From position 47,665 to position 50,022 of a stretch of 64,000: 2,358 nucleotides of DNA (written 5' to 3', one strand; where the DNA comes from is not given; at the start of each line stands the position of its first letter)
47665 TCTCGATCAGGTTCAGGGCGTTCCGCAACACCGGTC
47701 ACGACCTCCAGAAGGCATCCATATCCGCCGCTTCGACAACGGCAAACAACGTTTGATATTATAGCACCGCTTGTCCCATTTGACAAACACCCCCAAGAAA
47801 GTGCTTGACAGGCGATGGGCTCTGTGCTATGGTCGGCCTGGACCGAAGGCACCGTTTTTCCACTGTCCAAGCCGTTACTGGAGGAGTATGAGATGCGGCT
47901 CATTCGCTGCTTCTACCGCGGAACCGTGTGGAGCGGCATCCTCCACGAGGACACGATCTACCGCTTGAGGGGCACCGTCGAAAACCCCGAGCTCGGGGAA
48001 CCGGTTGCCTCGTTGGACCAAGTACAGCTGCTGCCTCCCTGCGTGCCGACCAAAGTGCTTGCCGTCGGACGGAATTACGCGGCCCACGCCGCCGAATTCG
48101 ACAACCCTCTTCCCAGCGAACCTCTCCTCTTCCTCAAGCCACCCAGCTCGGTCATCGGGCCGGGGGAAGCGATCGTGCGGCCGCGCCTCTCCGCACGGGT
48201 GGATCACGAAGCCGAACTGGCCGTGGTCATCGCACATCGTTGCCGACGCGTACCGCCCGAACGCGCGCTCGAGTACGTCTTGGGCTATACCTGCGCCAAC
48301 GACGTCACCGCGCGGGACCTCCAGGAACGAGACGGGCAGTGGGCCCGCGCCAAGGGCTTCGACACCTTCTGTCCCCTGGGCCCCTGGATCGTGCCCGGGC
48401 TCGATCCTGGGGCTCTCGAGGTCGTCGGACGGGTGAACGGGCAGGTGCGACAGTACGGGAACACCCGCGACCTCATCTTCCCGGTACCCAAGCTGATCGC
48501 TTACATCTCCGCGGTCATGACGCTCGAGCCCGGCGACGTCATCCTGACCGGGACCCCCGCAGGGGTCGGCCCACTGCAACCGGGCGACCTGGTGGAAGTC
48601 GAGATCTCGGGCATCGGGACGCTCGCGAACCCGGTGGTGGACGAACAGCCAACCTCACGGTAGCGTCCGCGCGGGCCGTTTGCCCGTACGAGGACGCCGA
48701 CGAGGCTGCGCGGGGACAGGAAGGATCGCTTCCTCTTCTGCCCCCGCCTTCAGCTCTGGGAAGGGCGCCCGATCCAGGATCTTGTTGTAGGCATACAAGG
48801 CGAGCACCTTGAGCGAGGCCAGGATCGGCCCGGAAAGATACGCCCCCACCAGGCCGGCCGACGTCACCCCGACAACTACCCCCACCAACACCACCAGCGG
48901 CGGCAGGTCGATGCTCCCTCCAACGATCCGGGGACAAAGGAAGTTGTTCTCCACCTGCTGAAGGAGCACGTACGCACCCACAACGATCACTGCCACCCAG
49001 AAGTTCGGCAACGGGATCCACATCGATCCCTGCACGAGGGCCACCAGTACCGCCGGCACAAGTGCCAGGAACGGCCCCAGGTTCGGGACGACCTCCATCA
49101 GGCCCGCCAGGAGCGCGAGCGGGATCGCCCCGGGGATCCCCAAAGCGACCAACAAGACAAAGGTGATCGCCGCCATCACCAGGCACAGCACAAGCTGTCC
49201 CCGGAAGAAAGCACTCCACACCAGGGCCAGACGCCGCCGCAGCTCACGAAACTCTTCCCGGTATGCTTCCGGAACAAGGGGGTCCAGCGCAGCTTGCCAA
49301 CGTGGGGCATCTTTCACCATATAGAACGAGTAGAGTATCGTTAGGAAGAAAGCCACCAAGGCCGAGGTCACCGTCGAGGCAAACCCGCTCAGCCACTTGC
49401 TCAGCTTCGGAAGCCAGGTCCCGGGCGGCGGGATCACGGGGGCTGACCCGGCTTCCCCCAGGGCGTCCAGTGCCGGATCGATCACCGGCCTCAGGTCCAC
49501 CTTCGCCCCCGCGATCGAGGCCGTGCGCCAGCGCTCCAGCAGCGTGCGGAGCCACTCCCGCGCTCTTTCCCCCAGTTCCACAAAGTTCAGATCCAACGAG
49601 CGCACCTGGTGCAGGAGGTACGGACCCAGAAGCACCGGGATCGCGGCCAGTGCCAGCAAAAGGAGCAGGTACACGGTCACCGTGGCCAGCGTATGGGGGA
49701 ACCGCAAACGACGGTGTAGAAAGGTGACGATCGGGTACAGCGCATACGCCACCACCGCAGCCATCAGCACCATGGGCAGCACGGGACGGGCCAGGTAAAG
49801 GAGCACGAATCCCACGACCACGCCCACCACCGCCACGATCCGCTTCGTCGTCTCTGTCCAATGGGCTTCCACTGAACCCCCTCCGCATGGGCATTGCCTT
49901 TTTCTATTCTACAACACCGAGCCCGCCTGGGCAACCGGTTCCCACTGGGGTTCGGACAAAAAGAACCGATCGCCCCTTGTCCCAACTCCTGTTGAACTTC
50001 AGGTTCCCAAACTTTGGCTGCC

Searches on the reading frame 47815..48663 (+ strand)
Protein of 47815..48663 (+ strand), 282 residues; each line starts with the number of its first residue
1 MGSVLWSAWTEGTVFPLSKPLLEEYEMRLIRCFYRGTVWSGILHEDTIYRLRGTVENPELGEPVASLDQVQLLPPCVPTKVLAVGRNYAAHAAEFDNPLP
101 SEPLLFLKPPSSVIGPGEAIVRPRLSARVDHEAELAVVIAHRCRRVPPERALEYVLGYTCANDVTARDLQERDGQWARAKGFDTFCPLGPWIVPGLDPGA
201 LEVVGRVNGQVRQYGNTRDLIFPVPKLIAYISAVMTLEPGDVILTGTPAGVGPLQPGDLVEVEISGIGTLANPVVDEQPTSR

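Call 70: search_protein_families(library=pfam, proteins=[window:47815-48663:+], max_evalue=0.00001)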
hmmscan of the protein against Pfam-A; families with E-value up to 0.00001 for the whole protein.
window:47815-48663:+ (282 aa): 1 family
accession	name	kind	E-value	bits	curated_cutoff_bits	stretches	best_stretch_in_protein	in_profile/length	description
PF01557.24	FAA_hydrolase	-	1.7e-75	253.8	23.9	1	80-275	1-214/214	Fumarylacetoacetate (FAA) hydrolase C-terminal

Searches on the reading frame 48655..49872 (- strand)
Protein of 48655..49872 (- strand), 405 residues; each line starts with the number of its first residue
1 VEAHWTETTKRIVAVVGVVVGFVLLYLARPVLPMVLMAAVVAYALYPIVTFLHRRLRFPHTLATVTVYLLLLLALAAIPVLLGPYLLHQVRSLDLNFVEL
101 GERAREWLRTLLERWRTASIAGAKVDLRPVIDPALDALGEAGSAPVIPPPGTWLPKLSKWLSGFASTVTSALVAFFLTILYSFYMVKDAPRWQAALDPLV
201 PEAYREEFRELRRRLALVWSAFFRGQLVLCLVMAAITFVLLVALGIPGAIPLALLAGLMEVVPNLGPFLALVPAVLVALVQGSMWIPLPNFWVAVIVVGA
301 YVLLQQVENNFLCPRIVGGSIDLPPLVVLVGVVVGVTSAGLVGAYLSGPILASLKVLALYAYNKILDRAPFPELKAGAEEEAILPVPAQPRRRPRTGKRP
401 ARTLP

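Call 70: search_protein_families(library=pfam, proteins=[window:48655-49872:-], max_evalue=0.00001)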
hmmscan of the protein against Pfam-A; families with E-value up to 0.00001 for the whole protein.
window:48655-49872:- (405 aa): 1 family
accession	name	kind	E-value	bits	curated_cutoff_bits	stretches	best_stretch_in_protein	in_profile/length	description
PF01594.21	AI-2E_transport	-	2.4e-52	178.6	34.3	1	18-357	8-322/327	AI-2E family transporter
